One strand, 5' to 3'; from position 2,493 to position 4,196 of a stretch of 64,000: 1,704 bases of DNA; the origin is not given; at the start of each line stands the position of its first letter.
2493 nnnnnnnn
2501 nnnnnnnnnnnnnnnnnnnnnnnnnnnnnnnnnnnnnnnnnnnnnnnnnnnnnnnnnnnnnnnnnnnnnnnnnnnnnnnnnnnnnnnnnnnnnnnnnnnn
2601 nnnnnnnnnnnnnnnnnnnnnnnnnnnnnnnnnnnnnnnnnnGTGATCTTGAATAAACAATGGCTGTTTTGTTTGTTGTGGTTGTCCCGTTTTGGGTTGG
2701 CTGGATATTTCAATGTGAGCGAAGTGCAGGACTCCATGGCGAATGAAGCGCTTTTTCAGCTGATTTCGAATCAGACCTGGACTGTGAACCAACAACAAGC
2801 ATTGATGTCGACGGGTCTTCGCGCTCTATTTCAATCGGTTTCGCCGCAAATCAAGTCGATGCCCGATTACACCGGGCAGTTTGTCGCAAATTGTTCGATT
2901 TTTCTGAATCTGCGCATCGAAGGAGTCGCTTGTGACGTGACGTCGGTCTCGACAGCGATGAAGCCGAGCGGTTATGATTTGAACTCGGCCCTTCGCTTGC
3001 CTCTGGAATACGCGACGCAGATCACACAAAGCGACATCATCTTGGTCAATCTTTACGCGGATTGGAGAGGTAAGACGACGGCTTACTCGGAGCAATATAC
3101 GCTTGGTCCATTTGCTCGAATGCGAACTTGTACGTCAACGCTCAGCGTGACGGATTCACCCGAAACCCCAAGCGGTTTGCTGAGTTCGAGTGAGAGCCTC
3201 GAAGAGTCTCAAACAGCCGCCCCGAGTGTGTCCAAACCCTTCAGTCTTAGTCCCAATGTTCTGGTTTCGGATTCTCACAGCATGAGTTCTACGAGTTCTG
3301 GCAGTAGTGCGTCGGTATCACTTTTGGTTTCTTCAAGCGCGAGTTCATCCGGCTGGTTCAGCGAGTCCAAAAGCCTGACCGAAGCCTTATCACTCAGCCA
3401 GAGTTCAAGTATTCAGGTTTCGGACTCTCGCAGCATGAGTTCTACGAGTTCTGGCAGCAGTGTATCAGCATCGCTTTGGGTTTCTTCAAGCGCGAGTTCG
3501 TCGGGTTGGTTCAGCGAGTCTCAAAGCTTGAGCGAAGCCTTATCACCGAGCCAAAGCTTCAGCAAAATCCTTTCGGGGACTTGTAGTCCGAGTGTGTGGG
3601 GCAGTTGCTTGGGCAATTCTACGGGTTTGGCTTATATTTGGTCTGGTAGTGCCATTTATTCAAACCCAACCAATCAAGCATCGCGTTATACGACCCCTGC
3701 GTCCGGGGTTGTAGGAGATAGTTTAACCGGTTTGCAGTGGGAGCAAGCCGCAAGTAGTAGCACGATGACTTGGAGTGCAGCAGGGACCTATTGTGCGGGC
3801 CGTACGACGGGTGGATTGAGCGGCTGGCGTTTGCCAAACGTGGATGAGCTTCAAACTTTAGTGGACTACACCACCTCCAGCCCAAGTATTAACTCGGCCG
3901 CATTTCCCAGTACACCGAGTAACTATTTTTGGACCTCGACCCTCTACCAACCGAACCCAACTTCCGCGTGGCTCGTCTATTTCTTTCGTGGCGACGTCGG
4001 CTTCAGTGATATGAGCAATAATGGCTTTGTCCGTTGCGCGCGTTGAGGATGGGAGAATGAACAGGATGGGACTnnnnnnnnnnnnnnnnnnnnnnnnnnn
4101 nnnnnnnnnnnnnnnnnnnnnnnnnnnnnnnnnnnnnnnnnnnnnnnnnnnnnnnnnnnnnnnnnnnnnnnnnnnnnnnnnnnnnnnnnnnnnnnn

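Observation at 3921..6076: Codon-level signature of adenine mutagenesis between the C-terminal tips of the two RT-flanking DUF1566 genes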

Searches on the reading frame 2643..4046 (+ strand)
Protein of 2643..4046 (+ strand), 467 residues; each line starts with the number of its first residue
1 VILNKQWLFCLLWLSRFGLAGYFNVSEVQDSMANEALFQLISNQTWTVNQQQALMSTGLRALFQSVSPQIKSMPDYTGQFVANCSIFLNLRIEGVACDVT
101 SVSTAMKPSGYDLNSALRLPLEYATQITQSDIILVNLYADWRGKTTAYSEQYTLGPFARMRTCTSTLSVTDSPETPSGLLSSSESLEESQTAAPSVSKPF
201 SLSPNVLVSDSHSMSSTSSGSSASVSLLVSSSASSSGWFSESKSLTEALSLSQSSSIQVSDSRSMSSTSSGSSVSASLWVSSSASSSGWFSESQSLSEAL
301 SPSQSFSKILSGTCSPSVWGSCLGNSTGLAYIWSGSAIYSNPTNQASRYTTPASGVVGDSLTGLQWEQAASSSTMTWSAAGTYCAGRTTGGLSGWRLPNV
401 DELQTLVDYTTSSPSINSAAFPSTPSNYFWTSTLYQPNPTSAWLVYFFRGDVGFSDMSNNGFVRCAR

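Call 14: search_protein_families(library=pfam, proteins=[window:2643-4046:+], max_evalue=0.01)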
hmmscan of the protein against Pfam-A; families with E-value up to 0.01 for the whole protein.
window:2643-4046:+ (467 aa): 1 family
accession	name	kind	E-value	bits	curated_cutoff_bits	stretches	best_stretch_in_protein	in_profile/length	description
PF07603.17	Lcl_C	-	1.4e-31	109.6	34.9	1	355-467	1-117/117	Lcl C-terminal domain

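Call 19: find_encoding_contigs(protein=window:2649-4046:+, flank=10000, max_places=6)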
Protein window:2649-4046:+ (465 aa): 2 contigs read that carry it; 1 place shown.
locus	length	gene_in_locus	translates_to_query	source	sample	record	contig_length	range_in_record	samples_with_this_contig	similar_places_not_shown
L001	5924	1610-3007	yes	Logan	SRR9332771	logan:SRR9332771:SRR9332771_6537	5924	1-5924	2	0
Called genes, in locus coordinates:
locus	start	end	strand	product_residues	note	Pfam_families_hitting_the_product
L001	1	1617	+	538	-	?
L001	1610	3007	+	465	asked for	PF07603:Lcl_C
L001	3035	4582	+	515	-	PF00078:RVT_1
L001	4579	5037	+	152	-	PF07603:Lcl_C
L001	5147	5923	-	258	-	?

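Call 41: search_protein_families(library=ncbifam, proteins=[window:2643-4046:+], max_evalue=0.01)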
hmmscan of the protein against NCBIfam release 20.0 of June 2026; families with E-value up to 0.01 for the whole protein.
window:2643-4046:+ (467 aa): 1 family
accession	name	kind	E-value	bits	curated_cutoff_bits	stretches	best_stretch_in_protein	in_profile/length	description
NF047850.1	Lsa25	exception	9.9e-08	32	260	1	377-467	115-207/207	surface adhesin Lsa25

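Call 72: list_cluster_members(proteins=[window:2649-4046:+, window:2643-4046:+, P0126, window:54905-57445:+, window:52139-54502:+, window:52145-54502:+, window:6186-7142:-, window:7205-9982:-])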
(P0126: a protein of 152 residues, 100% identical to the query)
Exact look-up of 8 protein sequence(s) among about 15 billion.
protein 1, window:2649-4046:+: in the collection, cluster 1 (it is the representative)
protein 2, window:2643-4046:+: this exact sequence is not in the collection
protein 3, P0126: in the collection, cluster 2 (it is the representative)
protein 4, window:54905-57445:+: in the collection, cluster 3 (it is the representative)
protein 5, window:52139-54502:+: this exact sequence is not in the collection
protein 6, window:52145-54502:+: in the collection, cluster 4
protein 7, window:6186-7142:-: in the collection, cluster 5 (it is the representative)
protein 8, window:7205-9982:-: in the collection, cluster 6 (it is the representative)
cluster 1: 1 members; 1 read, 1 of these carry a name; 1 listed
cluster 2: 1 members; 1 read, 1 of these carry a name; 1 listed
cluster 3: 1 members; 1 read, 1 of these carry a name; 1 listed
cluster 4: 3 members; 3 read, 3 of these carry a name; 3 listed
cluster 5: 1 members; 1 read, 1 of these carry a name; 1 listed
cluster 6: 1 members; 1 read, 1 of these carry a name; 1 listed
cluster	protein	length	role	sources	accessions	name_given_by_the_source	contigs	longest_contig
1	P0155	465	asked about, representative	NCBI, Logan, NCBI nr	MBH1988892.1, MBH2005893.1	MAG: DUF1566 domain-containing protein [Myxococcaceae bacterium] | DUF1566 domain-containing protein [Myxococcaceae bacterium]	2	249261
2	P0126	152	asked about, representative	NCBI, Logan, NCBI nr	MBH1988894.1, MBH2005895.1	MAG: DUF1566 domain-containing protein [Myxococcaceae bacterium] | DUF1566 domain-containing protein [Myxococcaceae bacterium]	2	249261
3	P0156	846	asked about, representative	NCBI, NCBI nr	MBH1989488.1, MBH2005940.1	MAG: DUF1566 domain-containing protein [Myxococcaceae bacterium] | DUF1566 domain-containing protein [Myxococcaceae bacterium]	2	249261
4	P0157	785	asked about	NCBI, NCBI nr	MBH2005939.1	MAG: DUF1566 domain-containing protein [Myxococcaceae bacterium] | DUF1566 domain-containing protein [Myxococcaceae bacterium]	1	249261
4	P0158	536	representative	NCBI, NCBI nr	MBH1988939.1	MAG: DUF1566 domain-containing protein, partial [Myxococcaceae bacterium] | DUF1566 domain-containing protein [Myxococcaceae bacterium]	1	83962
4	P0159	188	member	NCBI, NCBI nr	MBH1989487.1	MAG: DUF1566 domain-containing protein, partial [Myxococcaceae bacterium] | DUF1566 domain-containing protein [Myxococcaceae bacterium]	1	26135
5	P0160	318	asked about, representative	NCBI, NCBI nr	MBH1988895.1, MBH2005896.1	MAG: Rpn family recombination-promoting nuclease/putative transposase [Myxococcaceae ... | Rpn family recombination-promoting nuclease/putative transposase [Myxococcaceae bacterium]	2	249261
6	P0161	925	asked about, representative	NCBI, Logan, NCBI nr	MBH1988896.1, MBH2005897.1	MAG: valine--tRNA ligase [Myxococcaceae bacterium] | valine--tRNA ligase [Myxococcaceae bacterium]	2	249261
